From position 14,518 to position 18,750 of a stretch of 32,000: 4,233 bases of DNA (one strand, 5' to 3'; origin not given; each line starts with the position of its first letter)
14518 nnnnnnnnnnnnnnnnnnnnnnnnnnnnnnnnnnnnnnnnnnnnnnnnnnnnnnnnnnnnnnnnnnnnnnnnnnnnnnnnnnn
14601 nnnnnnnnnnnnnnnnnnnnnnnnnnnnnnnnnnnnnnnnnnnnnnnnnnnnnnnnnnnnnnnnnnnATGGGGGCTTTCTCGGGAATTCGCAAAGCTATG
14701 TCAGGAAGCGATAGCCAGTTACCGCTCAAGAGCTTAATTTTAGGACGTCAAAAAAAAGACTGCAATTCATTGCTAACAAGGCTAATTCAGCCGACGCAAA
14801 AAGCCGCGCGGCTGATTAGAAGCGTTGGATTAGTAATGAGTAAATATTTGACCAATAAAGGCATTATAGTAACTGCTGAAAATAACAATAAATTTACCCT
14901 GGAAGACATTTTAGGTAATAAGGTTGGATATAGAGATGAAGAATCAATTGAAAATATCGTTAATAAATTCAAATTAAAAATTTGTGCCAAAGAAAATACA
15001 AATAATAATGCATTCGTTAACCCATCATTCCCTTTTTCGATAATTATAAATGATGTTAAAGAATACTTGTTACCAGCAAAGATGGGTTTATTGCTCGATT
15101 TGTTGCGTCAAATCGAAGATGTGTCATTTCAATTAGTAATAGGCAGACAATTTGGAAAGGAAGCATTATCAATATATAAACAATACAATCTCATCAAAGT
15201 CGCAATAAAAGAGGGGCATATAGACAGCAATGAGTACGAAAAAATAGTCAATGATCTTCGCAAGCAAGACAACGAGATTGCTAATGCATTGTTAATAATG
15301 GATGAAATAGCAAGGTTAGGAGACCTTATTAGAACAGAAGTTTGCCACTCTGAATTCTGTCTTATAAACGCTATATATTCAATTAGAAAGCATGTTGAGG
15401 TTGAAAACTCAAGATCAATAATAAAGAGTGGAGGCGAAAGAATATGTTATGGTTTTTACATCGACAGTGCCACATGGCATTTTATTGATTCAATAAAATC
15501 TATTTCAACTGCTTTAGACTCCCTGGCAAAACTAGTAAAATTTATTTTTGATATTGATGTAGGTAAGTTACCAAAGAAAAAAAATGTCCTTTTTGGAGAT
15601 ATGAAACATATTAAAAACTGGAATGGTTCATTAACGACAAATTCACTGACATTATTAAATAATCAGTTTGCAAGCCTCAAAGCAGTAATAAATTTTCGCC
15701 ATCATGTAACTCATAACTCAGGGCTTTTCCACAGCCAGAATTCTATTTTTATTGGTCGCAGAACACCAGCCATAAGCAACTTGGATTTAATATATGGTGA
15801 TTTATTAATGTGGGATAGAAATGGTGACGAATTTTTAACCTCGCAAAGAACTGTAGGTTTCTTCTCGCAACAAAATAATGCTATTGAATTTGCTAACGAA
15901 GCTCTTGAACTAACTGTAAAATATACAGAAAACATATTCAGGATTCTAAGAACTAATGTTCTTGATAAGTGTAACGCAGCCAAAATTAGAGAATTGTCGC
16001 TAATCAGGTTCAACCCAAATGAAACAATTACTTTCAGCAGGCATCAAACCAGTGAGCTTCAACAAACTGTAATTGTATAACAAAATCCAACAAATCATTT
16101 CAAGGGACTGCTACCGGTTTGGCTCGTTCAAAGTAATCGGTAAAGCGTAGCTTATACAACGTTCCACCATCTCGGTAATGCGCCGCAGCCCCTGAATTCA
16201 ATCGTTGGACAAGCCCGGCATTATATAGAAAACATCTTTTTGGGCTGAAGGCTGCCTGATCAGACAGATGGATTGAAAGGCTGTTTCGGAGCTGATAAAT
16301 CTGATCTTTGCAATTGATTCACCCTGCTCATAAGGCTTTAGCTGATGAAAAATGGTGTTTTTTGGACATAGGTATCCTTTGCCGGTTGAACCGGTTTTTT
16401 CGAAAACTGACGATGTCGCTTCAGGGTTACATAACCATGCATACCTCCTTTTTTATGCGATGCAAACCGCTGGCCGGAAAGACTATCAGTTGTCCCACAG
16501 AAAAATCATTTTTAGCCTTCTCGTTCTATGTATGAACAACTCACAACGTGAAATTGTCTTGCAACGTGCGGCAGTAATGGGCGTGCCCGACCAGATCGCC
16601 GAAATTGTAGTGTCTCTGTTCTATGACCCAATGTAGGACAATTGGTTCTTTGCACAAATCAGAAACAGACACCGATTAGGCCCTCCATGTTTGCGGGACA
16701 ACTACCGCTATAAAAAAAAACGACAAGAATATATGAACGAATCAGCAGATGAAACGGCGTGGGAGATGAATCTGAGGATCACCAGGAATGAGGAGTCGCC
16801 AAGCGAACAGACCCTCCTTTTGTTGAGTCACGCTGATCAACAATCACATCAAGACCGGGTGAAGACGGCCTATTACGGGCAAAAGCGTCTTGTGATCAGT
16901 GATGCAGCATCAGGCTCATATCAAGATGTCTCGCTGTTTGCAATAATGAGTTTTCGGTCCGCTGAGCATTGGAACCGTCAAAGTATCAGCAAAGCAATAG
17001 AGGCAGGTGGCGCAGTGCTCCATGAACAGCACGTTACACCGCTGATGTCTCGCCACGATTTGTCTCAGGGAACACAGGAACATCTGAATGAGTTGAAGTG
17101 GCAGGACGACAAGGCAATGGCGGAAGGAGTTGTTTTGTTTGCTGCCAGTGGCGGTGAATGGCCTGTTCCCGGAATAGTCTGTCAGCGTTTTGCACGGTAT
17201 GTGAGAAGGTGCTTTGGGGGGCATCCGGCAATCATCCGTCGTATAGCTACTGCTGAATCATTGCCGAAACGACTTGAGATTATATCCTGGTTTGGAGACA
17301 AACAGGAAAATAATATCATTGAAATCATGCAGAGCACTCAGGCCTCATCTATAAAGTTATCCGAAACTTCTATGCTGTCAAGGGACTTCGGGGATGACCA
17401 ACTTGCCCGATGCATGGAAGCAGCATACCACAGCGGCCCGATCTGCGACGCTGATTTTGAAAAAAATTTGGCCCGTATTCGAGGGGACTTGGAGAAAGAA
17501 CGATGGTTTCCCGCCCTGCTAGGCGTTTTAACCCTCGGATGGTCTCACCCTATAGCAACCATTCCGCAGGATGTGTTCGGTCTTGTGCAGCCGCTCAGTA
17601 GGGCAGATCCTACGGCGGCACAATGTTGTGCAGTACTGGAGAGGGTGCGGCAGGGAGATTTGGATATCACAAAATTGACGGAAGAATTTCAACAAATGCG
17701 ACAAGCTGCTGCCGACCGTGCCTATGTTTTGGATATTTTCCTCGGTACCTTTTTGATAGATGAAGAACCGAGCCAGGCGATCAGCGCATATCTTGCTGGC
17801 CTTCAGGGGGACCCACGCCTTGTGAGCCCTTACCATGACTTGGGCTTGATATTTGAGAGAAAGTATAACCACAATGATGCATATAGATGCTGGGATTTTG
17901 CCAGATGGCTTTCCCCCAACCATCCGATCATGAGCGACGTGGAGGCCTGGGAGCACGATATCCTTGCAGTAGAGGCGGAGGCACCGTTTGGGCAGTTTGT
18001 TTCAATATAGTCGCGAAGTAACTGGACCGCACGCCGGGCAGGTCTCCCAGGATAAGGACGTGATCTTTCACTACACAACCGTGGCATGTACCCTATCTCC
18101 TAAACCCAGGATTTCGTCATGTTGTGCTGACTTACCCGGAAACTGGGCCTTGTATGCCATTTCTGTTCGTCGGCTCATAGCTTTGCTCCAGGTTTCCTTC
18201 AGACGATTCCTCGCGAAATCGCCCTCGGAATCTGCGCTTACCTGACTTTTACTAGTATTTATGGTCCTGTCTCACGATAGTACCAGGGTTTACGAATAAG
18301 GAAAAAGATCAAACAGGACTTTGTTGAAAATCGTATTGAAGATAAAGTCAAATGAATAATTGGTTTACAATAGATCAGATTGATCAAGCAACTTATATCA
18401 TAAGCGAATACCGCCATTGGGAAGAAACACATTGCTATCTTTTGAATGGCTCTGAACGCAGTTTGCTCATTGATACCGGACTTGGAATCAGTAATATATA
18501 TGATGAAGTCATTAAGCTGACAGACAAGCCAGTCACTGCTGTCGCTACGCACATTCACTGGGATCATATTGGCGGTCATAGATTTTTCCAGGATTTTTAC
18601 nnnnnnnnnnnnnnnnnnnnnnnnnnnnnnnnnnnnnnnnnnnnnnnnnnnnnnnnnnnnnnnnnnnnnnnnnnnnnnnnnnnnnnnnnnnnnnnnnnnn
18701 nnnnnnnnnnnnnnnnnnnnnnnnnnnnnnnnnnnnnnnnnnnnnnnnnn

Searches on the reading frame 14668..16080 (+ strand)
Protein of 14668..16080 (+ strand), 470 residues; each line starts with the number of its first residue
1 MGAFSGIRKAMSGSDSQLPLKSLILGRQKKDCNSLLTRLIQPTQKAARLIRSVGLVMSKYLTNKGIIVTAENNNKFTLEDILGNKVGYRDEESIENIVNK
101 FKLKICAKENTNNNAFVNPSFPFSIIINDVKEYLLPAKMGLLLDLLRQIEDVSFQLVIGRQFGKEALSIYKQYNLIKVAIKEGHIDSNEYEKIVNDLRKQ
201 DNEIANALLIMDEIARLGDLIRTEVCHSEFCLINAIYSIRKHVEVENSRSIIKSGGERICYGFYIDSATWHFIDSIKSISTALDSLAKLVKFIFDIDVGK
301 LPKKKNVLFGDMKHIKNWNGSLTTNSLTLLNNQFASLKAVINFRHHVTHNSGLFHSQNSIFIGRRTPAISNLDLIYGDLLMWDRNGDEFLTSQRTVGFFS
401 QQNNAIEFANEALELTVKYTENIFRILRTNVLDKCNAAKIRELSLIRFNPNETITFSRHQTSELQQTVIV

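Call 10: search_protein_families(library=pfam, proteins=[window:14668-16080:+], max_evalue=0.00001)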
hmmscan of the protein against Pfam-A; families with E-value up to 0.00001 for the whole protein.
window:14668-16080:+ (470 aa): 0 families

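Call 68: search_protein_families(library=pfam, proteins=[window:14668-16080:+], max_evalue=1)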
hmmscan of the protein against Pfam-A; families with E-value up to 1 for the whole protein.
window:14668-16080:+ (470 aa): 1 family
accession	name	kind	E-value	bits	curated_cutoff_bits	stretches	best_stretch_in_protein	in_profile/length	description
PF04391.17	DUF533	-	0.19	11.7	29.6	1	175-215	77-117/178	Protein of unknown function (DUF533)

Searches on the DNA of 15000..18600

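Call 80: search_rna_families(source=window, start=15000, end=18600, threshold=evalue, max_evalue=0.1)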
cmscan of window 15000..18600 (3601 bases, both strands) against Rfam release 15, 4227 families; matches with E-value up to 0.1: 1.
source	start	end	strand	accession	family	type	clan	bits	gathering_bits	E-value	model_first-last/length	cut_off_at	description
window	18057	18220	-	RF02001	group-II-D1D4-3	Intron;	CL00102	132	32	3.3e-28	1-170/170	no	Group II catalytic intron D1-D4-3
